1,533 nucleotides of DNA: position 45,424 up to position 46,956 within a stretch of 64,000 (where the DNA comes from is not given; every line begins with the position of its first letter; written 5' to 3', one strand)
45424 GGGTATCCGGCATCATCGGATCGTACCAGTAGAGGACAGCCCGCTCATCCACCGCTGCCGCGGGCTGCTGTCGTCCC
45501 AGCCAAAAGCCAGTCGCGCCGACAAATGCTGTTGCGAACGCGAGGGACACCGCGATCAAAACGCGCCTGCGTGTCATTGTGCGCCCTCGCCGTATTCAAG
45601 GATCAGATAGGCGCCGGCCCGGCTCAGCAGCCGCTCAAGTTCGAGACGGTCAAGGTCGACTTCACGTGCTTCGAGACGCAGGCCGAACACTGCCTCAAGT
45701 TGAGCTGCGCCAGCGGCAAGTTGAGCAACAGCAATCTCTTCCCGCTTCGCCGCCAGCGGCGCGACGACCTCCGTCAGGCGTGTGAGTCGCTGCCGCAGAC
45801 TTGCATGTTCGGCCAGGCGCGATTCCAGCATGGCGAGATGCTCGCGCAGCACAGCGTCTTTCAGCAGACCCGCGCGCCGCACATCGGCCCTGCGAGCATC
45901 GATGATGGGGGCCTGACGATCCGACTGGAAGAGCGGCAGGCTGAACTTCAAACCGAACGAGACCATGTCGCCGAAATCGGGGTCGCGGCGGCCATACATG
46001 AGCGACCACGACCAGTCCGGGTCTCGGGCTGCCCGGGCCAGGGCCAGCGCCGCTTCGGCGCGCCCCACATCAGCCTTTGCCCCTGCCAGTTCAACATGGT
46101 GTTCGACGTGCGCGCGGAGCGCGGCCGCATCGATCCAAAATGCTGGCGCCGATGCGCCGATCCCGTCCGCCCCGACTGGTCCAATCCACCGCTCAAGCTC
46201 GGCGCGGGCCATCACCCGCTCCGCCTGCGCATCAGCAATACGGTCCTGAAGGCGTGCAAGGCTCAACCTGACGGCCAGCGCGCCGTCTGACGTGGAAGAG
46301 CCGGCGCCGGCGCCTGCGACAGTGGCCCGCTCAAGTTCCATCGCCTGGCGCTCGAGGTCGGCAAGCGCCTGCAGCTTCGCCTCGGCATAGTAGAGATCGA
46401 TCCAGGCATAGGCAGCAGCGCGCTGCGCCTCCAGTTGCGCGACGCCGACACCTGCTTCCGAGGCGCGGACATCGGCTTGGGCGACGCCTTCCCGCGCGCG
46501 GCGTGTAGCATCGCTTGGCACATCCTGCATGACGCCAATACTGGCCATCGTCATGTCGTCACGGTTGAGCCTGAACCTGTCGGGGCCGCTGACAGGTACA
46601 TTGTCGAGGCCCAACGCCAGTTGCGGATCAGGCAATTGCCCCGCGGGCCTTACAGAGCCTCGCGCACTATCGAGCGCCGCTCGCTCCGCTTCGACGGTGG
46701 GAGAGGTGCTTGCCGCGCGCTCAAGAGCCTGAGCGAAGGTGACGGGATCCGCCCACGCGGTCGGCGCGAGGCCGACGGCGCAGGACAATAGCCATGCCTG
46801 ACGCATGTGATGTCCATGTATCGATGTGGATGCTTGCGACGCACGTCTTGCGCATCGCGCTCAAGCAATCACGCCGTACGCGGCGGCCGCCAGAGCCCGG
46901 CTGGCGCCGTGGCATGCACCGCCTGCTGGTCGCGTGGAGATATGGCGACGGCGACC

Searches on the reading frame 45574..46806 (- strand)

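Call 54: search_protein_families(library=pfam, proteins=[window:45574-46806:-])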
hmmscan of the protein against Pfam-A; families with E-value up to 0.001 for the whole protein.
window:45574-46806:- (410 aa): 1 family
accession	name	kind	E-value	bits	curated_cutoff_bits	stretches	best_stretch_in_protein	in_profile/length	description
PF02321.23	OEP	-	2.5e-33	115.9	22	2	25-209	2-187/187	Outer membrane efflux protein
